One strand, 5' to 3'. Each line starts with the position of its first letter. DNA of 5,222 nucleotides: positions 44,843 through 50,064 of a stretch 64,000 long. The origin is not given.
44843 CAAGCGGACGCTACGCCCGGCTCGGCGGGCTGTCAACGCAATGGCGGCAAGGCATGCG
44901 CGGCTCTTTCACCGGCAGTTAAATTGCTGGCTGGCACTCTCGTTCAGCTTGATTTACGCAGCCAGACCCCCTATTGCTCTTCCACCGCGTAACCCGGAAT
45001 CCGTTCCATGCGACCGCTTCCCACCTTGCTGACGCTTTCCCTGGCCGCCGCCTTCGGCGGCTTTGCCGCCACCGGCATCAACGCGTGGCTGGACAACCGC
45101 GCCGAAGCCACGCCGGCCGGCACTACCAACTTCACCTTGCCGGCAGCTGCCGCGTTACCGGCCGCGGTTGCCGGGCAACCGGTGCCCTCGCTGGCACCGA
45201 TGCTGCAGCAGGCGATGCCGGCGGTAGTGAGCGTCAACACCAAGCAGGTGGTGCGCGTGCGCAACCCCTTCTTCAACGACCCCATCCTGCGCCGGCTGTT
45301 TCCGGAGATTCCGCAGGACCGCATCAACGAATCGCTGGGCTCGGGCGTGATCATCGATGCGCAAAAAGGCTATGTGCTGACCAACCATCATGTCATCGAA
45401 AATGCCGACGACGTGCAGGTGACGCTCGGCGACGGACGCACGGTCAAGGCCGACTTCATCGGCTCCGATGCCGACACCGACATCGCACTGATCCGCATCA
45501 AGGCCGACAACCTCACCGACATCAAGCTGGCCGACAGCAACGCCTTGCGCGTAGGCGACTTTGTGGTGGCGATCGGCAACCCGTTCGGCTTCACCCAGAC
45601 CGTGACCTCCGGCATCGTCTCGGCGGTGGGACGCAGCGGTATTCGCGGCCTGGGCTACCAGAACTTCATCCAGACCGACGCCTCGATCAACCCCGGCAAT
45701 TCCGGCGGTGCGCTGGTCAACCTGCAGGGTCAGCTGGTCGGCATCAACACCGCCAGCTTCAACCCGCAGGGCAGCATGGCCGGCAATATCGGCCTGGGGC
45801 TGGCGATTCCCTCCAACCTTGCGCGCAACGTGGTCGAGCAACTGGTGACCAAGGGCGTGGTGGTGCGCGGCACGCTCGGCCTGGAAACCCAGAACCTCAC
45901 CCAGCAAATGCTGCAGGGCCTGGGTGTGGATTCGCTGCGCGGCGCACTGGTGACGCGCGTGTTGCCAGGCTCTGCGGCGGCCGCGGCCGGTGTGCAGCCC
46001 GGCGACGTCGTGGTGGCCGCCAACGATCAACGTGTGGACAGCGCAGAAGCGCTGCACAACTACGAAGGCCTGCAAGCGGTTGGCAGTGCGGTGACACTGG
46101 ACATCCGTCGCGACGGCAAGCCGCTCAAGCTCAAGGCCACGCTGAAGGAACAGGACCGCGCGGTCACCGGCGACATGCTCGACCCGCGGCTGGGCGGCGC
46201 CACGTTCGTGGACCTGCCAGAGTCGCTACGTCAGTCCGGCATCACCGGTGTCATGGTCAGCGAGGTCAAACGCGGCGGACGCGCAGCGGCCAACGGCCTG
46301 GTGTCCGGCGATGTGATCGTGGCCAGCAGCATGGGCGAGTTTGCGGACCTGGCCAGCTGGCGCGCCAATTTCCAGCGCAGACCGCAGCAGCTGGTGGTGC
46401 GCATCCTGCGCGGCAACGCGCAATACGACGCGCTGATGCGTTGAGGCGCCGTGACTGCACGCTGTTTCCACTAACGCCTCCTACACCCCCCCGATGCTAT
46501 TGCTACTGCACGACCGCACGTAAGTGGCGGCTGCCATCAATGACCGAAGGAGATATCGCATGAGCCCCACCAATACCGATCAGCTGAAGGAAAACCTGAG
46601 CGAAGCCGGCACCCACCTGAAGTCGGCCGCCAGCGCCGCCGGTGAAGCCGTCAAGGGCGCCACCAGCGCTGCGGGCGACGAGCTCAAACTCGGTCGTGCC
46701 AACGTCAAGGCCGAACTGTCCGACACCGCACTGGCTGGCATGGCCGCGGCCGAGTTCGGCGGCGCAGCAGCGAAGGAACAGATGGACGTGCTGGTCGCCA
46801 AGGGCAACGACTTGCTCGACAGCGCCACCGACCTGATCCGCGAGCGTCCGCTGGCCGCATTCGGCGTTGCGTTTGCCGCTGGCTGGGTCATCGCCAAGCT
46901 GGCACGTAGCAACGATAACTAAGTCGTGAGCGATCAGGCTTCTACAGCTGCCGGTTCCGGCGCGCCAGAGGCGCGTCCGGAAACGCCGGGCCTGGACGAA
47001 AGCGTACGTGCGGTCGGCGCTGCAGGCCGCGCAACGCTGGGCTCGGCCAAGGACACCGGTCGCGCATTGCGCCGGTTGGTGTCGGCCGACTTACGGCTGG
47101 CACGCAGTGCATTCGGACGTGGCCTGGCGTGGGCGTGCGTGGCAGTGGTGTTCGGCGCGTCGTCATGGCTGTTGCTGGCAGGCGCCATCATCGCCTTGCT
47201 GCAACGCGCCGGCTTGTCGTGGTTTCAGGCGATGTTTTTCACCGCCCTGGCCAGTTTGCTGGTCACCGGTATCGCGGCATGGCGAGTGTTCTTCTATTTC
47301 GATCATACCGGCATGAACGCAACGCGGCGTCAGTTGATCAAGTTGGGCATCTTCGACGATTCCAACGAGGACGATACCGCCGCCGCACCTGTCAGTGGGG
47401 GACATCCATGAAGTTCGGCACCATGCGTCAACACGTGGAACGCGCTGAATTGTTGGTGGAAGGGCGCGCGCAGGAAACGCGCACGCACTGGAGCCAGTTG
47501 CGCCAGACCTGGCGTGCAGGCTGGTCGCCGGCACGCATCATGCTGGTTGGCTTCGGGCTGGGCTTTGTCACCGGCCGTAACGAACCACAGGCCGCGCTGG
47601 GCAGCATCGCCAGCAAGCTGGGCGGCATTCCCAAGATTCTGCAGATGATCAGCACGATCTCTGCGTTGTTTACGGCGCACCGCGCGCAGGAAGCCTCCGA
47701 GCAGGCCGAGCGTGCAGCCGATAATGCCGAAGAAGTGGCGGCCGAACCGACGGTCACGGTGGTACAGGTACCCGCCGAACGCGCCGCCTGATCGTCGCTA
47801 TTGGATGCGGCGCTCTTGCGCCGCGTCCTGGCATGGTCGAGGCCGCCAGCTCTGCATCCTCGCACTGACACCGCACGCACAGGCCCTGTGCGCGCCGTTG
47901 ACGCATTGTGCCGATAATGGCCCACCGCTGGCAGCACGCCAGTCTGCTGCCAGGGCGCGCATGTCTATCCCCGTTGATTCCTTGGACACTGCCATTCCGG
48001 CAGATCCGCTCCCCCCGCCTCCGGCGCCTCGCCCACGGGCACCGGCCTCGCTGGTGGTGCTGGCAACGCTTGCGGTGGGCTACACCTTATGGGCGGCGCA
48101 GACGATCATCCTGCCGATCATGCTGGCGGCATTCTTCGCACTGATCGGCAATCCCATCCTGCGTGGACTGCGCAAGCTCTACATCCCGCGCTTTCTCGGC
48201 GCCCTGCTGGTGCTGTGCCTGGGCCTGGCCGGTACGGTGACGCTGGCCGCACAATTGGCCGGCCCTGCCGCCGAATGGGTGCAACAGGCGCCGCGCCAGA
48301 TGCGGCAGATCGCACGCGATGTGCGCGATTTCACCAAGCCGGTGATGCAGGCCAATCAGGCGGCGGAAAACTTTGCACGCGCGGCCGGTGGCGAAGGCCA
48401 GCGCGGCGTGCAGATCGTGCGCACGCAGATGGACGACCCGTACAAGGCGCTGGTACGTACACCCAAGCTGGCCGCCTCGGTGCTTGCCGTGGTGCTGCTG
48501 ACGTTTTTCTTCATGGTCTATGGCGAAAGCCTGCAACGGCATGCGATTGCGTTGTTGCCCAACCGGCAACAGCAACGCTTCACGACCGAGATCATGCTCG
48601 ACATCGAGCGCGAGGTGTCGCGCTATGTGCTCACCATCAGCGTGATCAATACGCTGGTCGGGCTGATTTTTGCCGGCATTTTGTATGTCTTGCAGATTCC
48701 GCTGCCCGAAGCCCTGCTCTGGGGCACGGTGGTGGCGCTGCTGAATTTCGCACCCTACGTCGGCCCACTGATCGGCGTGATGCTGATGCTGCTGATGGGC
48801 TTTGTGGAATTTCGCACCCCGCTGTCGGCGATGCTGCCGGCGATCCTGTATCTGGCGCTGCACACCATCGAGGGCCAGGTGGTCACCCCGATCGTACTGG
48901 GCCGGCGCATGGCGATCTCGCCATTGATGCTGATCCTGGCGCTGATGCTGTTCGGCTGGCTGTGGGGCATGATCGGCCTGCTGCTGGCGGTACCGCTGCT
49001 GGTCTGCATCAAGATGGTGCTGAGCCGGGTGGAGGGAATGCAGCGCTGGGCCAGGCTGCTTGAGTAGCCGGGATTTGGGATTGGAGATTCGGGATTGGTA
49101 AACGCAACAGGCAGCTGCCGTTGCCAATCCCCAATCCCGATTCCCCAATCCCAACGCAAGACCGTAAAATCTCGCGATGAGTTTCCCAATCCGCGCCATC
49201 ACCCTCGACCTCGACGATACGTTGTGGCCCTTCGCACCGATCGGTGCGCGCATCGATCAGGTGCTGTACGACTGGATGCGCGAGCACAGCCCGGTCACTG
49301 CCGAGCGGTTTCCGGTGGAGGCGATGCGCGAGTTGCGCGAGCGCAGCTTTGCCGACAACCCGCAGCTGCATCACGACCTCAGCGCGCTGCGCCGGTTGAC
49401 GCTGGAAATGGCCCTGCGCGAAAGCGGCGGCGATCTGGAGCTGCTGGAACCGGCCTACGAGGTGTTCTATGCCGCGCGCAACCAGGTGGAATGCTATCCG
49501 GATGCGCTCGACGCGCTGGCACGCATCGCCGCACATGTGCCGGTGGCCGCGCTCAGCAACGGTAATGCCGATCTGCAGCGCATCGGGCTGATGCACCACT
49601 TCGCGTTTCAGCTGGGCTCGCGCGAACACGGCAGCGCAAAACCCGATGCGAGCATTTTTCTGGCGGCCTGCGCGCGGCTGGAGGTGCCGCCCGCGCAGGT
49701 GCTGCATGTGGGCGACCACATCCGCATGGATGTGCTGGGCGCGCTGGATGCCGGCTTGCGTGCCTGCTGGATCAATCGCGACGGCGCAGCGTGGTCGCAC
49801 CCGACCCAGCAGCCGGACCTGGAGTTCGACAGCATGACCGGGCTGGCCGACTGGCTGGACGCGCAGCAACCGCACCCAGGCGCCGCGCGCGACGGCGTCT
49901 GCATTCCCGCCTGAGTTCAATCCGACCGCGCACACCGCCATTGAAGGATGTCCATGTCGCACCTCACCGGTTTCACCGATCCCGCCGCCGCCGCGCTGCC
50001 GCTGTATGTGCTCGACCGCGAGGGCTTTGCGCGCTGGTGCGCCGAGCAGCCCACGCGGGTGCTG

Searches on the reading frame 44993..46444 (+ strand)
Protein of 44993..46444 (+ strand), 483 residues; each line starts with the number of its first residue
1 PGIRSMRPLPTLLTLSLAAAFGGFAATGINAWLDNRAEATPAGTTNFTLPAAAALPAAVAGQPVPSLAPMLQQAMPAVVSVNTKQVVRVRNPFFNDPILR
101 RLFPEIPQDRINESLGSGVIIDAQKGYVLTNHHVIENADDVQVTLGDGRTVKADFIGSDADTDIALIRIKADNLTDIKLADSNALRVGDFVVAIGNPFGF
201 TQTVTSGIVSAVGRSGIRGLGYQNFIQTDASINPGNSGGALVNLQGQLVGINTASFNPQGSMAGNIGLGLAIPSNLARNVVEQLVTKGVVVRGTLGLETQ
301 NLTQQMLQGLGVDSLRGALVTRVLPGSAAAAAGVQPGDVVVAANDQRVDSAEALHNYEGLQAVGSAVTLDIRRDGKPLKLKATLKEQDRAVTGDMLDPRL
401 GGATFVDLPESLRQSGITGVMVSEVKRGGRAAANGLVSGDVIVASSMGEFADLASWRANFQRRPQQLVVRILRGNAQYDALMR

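Call 59: search_protein_families(library=pfam, proteins=[window:44993-46444:+], max_evalue=0.0001)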
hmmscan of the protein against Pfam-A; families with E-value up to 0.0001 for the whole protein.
window:44993-46444:+ (483 aa): 5 families
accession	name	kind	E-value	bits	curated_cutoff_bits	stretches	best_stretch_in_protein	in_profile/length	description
PF13365.12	Trypsin_2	-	1.5e-34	120.2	27.6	1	116-251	1-144/144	Trypsin-like peptidase domain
PF00089.32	Trypsin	-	2.6e-22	80.2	20.6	1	115-259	26-199/220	Trypsin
PF13180.12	PDZ_2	-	4.8e-16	59.2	27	1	293-383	1-79/80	PDZ domain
PF00595.29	PDZ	-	1.5e-14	54.6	23.2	1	311-371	23-80/81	PDZ domain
PF17820.7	PDZ_6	-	3.5e-12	46.3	27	1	320-373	2-54/54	PDZ domain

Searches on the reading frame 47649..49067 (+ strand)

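Call 59: search_protein_families(library=pfam, proteins=[window:47649-49067:+], max_evalue=0.0001)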
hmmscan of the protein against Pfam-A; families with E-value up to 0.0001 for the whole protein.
window:47649-49067:+ (472 aa): 1 family
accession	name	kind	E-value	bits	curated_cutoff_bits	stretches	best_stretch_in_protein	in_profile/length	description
PF01594.21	AI-2E_transport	-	2.8e-44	152.1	34.3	1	137-459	5-324/327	AI-2E family transporter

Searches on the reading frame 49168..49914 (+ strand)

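Call 59: search_protein_families(library=pfam, proteins=[window:49168-49914:+], max_evalue=0.0001)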
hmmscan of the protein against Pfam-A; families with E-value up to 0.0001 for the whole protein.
window:49168-49914:+ (248 aa): 3 families
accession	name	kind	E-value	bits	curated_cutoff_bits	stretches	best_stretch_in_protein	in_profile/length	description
PF00702.32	Hydrolase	-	5.9e-20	72.9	26.4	1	8-196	1-191/191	haloacid dehalogenase-like hydrolase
PF13419.12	HAD_2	-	5.8e-11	43.3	23.8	1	68-201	34-177/178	Haloacid dehalogenase-like hydrolase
PF13242.12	Hydrolase_like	-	4.7e-09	36.5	22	1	158-205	4-51/75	HAD-hyrolase-like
